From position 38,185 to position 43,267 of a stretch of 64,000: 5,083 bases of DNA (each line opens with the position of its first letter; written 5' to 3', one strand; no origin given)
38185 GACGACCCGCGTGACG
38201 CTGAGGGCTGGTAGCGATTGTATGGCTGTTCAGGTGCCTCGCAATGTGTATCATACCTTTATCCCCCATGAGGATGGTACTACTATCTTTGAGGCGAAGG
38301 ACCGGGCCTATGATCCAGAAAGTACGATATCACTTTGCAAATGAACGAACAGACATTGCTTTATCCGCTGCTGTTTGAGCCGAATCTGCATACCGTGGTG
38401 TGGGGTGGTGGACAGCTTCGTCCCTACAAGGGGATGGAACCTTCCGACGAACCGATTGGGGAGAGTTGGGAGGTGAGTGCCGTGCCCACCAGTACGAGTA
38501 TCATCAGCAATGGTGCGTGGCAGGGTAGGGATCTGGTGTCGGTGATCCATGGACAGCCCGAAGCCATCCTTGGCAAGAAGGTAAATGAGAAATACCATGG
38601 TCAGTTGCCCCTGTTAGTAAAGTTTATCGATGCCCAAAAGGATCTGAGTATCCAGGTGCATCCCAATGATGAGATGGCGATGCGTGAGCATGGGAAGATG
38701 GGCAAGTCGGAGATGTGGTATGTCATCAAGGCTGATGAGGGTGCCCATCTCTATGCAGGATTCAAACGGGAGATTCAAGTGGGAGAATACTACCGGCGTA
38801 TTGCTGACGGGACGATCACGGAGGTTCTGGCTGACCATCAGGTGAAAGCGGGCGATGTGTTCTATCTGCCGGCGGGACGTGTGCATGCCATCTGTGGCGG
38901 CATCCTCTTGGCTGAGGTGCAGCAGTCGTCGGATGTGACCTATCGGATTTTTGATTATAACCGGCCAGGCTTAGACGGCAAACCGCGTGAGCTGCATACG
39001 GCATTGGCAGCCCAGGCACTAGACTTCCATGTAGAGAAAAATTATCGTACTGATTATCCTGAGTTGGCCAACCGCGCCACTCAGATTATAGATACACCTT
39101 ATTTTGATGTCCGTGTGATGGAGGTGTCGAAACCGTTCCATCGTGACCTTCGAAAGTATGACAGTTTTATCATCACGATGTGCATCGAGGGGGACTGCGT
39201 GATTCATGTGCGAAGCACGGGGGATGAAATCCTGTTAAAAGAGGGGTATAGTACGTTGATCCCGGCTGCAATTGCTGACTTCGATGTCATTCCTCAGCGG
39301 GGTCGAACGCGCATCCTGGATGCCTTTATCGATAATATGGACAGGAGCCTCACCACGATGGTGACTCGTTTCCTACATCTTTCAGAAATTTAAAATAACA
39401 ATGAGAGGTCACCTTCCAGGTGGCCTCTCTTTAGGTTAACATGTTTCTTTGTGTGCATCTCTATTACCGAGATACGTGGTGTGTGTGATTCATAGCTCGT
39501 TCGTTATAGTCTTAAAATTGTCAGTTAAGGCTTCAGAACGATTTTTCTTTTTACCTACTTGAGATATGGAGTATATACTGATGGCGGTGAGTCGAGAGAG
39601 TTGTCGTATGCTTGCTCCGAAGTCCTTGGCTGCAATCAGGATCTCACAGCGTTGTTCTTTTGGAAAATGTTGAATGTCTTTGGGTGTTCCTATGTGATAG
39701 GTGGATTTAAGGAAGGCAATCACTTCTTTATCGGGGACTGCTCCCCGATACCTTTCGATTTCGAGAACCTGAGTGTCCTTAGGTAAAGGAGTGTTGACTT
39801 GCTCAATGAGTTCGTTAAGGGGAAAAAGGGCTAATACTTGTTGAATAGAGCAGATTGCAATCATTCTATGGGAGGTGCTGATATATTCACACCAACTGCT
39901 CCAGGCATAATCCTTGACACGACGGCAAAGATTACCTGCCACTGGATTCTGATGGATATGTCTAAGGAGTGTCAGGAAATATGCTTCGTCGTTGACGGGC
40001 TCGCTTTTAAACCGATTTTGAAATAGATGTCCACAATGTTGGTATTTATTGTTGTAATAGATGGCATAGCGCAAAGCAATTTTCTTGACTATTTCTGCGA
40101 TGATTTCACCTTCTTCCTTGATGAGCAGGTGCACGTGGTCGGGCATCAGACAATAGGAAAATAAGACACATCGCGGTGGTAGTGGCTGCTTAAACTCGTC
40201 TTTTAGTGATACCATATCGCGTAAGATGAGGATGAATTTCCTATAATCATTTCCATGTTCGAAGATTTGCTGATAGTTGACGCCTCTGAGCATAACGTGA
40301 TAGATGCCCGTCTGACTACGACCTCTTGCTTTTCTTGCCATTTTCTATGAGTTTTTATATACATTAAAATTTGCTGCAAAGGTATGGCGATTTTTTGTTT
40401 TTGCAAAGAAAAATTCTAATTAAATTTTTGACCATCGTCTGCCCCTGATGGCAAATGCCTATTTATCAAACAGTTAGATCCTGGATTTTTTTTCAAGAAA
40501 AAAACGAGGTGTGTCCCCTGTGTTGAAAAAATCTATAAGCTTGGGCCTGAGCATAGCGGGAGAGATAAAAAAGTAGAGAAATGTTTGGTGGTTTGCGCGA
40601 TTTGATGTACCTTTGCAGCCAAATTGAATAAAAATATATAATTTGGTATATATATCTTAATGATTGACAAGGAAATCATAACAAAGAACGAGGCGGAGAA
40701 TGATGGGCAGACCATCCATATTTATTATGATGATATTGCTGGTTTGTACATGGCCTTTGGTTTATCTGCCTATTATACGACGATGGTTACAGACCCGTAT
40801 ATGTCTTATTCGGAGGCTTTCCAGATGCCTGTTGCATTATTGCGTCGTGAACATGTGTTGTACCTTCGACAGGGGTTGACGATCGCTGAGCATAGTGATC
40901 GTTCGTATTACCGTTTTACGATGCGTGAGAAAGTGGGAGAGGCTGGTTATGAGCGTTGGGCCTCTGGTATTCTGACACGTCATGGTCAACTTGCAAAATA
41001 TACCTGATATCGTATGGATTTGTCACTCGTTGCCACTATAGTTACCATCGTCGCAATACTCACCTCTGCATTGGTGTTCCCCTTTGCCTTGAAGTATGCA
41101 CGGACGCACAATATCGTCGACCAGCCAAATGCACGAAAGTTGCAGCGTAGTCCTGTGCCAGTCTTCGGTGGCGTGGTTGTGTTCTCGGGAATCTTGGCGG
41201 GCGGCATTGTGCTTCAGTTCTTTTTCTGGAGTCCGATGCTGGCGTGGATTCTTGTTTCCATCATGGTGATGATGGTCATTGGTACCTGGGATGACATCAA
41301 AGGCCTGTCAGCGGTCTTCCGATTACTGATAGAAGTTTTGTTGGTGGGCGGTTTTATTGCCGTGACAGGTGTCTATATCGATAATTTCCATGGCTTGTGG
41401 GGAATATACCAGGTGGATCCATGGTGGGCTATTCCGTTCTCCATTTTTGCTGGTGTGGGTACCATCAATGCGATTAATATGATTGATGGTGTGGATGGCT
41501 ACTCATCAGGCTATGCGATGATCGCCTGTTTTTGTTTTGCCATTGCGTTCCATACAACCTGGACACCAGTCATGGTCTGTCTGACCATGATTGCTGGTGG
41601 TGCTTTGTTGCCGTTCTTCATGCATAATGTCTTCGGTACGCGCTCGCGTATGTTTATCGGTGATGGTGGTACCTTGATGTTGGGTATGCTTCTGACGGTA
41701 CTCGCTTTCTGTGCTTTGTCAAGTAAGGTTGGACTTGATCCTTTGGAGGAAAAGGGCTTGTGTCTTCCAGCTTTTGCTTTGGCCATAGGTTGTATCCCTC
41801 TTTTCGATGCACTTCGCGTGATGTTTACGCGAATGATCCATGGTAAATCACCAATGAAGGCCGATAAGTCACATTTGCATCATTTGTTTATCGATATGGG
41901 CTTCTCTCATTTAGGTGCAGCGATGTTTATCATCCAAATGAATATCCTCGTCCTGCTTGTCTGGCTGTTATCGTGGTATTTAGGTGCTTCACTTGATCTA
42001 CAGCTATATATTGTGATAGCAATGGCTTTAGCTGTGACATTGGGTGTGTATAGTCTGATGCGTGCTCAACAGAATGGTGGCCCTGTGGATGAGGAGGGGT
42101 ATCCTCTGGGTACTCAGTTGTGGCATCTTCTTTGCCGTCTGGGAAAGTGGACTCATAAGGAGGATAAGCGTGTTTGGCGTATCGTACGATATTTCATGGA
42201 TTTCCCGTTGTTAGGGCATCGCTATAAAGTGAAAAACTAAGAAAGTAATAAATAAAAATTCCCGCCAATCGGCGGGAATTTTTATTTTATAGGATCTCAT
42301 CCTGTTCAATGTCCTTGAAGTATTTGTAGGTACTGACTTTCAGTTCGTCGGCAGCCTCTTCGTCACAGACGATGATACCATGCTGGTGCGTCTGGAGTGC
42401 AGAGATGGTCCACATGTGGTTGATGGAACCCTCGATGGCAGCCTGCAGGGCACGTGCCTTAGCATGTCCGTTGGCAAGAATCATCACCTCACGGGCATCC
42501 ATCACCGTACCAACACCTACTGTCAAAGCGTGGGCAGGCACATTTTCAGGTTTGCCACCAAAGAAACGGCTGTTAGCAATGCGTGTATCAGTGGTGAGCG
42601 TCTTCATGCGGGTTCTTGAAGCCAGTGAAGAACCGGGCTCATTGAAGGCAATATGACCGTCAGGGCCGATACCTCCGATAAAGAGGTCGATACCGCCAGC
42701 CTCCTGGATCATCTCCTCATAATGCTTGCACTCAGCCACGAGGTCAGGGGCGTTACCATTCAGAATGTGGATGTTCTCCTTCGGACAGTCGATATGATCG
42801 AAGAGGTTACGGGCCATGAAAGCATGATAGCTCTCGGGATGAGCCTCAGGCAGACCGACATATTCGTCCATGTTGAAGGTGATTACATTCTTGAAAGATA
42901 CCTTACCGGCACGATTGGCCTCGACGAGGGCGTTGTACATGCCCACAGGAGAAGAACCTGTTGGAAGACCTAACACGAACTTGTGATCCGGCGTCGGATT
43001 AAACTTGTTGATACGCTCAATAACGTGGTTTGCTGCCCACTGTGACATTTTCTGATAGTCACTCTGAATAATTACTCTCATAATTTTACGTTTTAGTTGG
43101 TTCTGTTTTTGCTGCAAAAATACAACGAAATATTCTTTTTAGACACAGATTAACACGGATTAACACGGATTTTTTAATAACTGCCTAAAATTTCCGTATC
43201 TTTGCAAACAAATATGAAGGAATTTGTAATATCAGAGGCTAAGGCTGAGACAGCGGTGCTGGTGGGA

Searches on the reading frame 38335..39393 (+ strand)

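Call 48: search_protein_families(library=pfam, proteins=[window:38335-39393:+], max_evalue=0.0001)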
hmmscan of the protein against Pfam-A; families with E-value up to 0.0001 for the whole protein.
window:38335-39393:+ (352 aa): 2 families
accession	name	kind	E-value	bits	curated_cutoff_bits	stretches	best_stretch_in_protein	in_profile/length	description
PF20511.4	PMI_typeI_cat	-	5.5e-14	52.9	22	1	15-120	5-112/143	Phosphomannose isomerase type I, catalytic domain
PF21621.3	MPI_cupin_dom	-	1.1e-08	35.4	27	1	251-318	5-68/79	Mannose-6-phosphate isomerase, cupin domain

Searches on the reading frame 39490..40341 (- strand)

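Call 48: search_protein_families(library=pfam, proteins=[window:39490-40341:-], max_evalue=0.0001)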
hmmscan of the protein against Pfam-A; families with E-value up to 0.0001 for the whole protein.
window:39490-40341:- (283 aa): 1 family
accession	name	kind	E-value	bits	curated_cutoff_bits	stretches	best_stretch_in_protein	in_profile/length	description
PF01797.21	Y1_Tnp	-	5.3e-09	36.7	23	1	57-131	40-120/121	Transposase IS200 like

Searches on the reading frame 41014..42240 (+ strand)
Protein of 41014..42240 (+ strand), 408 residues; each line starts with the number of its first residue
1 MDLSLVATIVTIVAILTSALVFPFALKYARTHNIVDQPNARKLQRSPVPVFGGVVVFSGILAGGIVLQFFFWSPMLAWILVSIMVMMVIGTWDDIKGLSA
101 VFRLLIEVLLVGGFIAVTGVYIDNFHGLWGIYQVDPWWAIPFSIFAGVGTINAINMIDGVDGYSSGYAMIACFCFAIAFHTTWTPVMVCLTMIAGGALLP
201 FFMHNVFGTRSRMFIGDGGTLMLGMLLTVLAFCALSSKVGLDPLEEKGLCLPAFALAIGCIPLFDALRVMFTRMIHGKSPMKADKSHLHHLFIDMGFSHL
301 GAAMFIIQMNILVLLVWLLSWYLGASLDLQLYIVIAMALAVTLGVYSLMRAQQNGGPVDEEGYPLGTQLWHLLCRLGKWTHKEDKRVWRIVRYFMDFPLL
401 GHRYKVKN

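Call 48: search_protein_families(library=pfam, proteins=[window:41014-42240:+], max_evalue=0.0001)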
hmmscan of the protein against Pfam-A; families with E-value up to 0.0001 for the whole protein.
window:41014-42240:+ (408 aa): 1 family
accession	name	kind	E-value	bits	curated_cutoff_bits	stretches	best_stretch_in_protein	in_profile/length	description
PF00953.26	Glycos_transf_4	-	5.9e-28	98.3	27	1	78-231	3-156/160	Glycosyl transferase family 4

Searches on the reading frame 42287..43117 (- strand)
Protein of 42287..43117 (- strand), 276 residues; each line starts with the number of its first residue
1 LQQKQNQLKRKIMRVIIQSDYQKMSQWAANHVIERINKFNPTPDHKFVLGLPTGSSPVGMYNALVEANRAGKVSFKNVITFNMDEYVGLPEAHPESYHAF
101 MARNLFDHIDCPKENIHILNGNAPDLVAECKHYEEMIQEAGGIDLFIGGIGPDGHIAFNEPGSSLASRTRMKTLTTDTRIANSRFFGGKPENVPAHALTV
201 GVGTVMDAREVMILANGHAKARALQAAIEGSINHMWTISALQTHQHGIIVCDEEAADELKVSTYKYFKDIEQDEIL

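Call 48: search_protein_families(library=pfam, proteins=[window:42287-43117:-], max_evalue=0.0001)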
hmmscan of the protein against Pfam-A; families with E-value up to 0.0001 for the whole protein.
window:42287-43117:- (276 aa): 1 family
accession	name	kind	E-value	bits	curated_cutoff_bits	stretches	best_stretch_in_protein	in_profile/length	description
PF01182.26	Glucosamine_iso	-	3.1e-24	86.5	27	1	20-243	2-218/225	Glucosamine-6-phosphate isomerases/6-phosphogluconolactonase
